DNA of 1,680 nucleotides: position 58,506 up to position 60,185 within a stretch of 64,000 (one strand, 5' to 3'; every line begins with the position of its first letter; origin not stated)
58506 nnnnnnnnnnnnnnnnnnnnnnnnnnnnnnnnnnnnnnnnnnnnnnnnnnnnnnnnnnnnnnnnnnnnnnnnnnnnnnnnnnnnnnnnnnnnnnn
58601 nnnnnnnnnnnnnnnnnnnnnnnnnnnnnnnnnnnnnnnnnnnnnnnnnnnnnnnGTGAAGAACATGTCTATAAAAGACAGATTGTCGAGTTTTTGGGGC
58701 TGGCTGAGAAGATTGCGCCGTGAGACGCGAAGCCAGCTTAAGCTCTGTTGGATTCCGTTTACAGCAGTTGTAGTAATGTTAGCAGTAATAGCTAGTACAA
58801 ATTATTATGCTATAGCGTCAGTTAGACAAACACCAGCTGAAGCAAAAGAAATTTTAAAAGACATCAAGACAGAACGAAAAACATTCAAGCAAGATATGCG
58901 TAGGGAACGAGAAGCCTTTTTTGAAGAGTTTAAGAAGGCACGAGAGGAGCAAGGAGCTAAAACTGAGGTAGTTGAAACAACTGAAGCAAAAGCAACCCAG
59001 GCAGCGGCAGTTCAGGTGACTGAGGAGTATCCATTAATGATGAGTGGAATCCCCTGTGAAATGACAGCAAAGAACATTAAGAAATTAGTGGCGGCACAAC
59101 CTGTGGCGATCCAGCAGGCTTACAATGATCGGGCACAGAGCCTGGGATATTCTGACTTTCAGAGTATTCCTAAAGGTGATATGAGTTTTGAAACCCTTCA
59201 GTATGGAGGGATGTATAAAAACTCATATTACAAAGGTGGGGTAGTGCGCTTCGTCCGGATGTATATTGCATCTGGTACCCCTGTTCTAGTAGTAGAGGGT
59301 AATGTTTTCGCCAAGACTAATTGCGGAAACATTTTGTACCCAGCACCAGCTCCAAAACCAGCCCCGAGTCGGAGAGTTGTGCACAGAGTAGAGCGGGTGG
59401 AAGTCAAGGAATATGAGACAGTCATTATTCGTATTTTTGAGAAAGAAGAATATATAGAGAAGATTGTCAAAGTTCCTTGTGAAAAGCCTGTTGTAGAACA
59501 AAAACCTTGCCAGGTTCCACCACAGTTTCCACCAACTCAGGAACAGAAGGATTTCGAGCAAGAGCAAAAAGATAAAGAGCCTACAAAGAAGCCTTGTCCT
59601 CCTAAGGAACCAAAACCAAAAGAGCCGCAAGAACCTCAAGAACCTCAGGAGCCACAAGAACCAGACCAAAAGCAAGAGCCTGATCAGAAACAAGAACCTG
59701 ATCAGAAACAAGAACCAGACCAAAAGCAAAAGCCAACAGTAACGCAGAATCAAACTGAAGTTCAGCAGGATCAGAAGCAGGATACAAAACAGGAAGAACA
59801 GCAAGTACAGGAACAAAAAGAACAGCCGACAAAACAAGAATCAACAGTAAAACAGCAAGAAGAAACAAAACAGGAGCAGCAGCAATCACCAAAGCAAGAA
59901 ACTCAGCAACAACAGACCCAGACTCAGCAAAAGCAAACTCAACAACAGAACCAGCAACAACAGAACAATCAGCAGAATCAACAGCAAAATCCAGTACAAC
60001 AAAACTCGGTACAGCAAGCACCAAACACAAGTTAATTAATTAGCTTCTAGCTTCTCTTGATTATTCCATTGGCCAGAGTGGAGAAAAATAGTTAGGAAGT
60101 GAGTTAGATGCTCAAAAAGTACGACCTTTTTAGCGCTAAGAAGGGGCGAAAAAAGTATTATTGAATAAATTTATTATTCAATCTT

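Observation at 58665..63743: Terminal cluster of four secreted/surface proteins with internal repeats: Ig-like triplet plus transglutaminase-like domain, and an LPxxG-type sorting-signal-like anchor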

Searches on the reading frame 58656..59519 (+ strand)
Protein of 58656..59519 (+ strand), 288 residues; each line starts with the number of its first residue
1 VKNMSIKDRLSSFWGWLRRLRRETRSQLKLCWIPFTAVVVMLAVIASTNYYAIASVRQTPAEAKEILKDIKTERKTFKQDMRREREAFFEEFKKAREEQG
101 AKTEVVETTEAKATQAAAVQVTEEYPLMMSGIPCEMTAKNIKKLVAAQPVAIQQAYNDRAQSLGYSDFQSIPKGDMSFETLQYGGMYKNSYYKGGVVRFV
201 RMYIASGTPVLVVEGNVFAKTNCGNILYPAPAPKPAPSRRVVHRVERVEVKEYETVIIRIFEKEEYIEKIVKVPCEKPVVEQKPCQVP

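Call 31: find_homologous_proteins(query=window:58656-59519:+)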
Query seq(288 aa) (288 aa): 1 proteins with E <= 0.001 among 1065 candidates.
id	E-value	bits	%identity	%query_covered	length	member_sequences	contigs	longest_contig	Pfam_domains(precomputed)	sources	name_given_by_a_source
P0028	9.5e-66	240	68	58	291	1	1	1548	-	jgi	jgi:type IV secretory pathway VirB10-like protein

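Call 39: find_encoding_contigs(protein=P0028, flank=5000, max_places=3)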
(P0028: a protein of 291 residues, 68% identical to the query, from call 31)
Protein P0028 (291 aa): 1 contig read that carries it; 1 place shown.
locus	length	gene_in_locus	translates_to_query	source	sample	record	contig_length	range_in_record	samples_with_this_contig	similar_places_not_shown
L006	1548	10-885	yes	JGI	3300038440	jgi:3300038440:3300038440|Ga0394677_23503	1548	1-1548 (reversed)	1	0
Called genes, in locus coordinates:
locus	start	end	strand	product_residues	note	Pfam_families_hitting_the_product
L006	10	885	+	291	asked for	-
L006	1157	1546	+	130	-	?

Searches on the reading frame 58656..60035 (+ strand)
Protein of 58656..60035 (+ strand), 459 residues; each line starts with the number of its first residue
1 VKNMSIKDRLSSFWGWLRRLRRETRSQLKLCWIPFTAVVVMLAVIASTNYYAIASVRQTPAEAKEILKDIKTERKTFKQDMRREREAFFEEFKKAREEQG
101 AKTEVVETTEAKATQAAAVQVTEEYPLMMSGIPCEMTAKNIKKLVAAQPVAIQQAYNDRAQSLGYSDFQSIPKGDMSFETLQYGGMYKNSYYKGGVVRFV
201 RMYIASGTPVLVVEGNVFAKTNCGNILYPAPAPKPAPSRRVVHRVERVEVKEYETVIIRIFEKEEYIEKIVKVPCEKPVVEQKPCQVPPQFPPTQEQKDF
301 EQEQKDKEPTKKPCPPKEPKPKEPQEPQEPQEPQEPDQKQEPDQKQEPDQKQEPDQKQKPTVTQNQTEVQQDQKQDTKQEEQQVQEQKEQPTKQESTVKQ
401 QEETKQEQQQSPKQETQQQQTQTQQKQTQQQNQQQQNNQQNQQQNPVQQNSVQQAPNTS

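Call 3: search_protein_families(library=pfam, proteins=[window:58656-60035:+], max_evalue=1)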
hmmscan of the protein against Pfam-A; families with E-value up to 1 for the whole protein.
window:58656-60035:+ (459 aa): 1 family
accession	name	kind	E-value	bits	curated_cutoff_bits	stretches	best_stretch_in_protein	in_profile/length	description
PF08285.16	DPM3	-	0.0082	16.8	25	1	26-79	33-86/90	Dolichol-phosphate mannosyltransferase subunit 3 (DPM3)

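Call 7: search_protein_families(library=ncbifam, proteins=[window:58656-60035:+], max_evalue=1)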
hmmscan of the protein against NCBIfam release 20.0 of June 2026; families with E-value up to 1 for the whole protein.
window:58656-60035:+ (459 aa): 1 family
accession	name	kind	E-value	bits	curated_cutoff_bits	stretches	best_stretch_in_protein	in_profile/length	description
NF010295.2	PRK13735.1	equivalog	0.88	7.6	600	0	79-443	795-920/922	conjugal transfer mating-pair stabilization protein TraG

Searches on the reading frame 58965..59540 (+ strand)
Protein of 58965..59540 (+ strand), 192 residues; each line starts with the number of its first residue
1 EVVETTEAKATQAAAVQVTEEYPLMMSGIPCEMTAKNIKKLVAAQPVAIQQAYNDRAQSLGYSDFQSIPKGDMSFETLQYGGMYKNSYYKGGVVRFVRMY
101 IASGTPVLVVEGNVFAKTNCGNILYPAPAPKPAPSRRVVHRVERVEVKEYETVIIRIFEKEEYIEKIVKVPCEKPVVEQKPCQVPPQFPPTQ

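Call 96: search_solved_structures(query=window:58965-59540:+, max_evalue=1)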
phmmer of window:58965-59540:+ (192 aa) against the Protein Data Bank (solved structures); distinct sequences matched with E-value up to 1: 4.
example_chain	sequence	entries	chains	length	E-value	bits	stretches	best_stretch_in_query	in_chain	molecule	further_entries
3jb4_A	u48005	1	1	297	0.007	19.5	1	113-154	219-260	VP1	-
6h6n_A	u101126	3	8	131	0.11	15.5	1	121-161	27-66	Ubiquinone biosynthesis protein UbiJ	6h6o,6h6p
2pfz_A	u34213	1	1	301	0.48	13.5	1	33-82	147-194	Putative exported protein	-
6gv4_B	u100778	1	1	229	0.5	13.5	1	108-138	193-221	VP1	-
